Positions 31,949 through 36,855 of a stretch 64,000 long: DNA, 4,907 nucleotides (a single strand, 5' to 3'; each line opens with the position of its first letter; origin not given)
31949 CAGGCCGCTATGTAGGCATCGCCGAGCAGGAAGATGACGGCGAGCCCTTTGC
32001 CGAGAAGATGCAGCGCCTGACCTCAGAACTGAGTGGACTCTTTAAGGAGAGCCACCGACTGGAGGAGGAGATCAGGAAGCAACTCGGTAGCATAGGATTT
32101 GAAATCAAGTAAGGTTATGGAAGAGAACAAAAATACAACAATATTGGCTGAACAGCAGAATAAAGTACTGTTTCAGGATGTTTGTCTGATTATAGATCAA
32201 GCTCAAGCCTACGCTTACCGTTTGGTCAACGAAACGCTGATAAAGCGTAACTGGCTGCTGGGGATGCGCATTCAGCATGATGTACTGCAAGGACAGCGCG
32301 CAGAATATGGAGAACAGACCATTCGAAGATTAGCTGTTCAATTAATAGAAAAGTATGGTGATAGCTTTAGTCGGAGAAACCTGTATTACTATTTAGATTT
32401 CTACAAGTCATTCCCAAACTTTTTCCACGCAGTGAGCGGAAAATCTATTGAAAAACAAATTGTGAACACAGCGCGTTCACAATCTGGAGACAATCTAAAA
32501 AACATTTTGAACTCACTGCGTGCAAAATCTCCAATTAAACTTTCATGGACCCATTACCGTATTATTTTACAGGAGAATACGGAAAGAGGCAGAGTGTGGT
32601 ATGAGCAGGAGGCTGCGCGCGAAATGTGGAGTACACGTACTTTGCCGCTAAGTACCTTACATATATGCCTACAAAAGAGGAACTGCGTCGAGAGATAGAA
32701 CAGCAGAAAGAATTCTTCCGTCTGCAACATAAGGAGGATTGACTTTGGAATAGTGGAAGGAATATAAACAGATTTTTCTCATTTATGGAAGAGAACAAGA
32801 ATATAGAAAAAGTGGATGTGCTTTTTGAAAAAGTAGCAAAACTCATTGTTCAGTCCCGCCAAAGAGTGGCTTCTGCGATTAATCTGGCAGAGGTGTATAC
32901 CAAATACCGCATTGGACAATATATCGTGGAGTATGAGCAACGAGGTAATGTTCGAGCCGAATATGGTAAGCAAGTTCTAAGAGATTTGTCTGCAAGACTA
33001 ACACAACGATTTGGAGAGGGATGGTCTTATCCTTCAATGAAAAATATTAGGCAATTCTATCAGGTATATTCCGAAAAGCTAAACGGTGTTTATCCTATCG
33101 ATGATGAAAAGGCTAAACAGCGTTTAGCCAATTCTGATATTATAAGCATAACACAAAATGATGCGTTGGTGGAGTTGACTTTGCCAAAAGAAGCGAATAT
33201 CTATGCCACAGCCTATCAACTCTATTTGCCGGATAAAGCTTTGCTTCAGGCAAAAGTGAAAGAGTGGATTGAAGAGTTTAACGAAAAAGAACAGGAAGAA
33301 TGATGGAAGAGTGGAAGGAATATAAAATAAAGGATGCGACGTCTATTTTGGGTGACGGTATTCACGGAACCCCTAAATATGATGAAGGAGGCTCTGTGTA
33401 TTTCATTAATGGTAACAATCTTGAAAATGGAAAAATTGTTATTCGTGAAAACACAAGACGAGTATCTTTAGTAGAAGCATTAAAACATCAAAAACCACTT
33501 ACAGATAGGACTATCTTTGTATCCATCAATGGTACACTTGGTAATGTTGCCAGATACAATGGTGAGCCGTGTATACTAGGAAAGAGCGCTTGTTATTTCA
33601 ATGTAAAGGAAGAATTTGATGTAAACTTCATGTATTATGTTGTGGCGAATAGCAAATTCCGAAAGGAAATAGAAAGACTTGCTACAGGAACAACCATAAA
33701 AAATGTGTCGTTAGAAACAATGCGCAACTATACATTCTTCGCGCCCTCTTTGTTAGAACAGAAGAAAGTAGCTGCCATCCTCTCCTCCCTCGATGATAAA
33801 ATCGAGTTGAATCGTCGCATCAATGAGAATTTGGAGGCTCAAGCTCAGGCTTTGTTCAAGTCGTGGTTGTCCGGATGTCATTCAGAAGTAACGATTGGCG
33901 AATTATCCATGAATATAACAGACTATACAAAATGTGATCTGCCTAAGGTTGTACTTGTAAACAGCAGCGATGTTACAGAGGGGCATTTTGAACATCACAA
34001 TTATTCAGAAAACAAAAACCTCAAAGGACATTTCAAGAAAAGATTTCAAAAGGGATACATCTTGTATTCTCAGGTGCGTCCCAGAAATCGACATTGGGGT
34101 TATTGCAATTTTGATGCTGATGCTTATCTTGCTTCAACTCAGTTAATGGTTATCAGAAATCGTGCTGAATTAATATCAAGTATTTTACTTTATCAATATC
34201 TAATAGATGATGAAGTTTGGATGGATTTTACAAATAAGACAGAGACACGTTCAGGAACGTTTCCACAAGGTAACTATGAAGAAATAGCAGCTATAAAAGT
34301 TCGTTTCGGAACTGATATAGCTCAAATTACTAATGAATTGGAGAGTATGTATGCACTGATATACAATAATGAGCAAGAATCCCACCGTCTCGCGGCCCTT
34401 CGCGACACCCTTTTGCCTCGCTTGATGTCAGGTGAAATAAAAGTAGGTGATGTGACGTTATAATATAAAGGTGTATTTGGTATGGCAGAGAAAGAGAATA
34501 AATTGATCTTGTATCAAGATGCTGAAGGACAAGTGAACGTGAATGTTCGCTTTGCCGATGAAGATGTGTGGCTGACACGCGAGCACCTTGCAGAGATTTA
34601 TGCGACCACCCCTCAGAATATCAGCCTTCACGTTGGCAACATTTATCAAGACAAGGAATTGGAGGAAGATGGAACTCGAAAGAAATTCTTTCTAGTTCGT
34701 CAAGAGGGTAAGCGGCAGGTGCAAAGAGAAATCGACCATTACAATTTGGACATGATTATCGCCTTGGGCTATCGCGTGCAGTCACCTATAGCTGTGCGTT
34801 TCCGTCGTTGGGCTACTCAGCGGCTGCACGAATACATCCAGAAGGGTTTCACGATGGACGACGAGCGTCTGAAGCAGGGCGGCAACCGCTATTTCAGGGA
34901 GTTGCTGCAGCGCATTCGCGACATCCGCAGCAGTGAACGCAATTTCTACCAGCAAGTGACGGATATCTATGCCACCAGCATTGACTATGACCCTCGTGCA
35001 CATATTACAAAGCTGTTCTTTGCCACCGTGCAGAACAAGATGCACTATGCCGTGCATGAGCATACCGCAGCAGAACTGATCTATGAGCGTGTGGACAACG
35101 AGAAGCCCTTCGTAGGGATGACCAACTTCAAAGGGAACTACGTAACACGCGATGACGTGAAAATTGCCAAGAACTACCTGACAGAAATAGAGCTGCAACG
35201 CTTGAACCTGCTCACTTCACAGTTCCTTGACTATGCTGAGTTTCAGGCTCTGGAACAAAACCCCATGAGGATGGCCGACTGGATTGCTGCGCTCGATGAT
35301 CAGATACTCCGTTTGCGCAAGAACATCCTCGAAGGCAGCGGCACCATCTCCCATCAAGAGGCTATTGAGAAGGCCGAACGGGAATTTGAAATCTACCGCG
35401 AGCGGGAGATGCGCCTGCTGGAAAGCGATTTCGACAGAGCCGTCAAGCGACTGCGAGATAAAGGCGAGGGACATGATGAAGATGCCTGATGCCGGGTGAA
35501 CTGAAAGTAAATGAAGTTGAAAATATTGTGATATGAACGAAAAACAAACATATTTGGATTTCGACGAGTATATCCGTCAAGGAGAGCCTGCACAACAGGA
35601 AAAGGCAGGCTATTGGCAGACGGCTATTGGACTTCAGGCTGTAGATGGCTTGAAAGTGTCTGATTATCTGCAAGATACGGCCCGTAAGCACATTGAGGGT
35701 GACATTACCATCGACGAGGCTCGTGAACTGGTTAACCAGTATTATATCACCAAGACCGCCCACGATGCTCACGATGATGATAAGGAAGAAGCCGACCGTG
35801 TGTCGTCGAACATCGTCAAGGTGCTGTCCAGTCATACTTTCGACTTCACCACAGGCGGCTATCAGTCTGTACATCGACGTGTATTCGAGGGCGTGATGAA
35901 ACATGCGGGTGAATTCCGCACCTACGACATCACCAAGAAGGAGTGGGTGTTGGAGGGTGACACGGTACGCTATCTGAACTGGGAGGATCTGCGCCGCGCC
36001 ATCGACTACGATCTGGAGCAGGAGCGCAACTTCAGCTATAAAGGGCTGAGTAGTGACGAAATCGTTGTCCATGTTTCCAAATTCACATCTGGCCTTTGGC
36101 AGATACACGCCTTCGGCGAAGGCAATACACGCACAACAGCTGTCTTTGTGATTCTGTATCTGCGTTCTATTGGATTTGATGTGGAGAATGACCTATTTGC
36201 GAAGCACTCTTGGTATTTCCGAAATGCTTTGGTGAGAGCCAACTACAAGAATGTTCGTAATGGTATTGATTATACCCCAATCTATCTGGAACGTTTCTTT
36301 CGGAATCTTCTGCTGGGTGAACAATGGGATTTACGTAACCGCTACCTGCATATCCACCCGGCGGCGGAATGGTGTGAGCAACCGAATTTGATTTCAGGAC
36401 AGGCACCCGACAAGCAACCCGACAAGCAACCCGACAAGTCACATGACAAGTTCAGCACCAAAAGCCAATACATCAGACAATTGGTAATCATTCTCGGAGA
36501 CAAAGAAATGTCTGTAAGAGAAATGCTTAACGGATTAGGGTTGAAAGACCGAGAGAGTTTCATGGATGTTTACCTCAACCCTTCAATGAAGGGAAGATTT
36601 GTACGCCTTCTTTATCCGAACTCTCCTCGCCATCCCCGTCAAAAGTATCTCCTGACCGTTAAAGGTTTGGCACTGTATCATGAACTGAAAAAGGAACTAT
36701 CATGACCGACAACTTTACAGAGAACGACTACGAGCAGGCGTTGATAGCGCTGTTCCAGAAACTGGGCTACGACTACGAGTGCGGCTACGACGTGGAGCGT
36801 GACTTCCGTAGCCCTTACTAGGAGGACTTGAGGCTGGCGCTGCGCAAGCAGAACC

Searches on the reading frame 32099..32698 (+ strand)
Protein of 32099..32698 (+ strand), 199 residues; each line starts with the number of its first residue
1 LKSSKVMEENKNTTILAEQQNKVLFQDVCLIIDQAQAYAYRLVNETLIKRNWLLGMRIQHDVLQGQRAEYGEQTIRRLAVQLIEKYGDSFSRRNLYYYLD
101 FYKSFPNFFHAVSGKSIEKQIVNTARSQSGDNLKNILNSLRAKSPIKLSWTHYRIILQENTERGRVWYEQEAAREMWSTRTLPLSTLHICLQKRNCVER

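Call 20: search_protein_families(library=pfam, proteins=[window:32099-32698:+], max_evalue=0.01)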
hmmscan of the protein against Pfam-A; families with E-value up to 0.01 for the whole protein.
window:32099-32698:+ (199 aa): 1 family
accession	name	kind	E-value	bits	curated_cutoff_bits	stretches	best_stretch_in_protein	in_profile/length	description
PF17761.7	DUF1016_N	-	2.7e-28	99.2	32.8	1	29-182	3-126/137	DUF1016 N-terminal domain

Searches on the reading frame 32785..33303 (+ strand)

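Call 20: search_protein_families(library=pfam, proteins=[window:32785-33303:+], max_evalue=0.01)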
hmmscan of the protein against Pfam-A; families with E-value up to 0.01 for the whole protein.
window:32785-33303:+ (172 aa): 1 family
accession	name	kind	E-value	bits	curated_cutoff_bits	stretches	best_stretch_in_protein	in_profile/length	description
PF17761.7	DUF1016_N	-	6e-21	75.4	32.8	1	17-142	2-114/137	DUF1016 N-terminal domain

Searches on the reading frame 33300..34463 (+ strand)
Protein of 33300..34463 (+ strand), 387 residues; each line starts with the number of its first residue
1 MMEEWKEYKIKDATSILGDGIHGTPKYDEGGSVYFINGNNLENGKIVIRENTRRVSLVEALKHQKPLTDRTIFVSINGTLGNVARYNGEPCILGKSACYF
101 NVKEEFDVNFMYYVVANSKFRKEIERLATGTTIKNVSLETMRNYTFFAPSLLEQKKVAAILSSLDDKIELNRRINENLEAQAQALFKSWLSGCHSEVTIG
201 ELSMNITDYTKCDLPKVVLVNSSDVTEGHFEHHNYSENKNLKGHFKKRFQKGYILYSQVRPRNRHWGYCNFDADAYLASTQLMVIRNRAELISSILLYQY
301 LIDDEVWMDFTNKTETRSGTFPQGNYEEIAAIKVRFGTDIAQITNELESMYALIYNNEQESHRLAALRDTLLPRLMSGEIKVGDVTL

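Call 20: search_protein_families(library=pfam, proteins=[window:33300-34463:+], max_evalue=0.01)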
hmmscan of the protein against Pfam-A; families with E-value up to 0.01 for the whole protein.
window:33300-34463:+ (387 aa): 1 family
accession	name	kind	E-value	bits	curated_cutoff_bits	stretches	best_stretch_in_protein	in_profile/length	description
PF01420.25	Methylase_S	-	8.8e-23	81.8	22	1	2-179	1-167/168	Type I restriction modification DNA specificity domain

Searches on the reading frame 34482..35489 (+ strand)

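Call 20: search_protein_families(library=pfam, proteins=[window:34482-35489:+], max_evalue=0.01)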
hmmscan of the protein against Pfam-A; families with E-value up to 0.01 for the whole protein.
window:34482-35489:+ (335 aa): 1 family
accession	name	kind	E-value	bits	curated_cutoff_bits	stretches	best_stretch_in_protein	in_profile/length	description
PF13310.11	Virulence_RhuM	-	3.5e-106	354.6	33.7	1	65-309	2-248/252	Virulence protein RhuM family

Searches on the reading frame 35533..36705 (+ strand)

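Call 20: search_protein_families(library=pfam, proteins=[window:35533-36705:+], max_evalue=0.01)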
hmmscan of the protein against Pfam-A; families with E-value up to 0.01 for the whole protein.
window:35533-36705:+ (390 aa): 3 families
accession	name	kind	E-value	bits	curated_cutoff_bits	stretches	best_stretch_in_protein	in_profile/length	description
PF21247.3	Fic-like_C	-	3.2e-19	69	27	1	314-375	3-64/64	Filamentation induced by cAMP protein Fic-like, C-terminal domain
PF02661.23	Fic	-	8.3e-08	33.4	24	1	107-210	4-93/93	Fic/DOC family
PF18495.6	VbhA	-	0.0061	17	25.9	0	31-68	8-45/47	Antitoxin VbhA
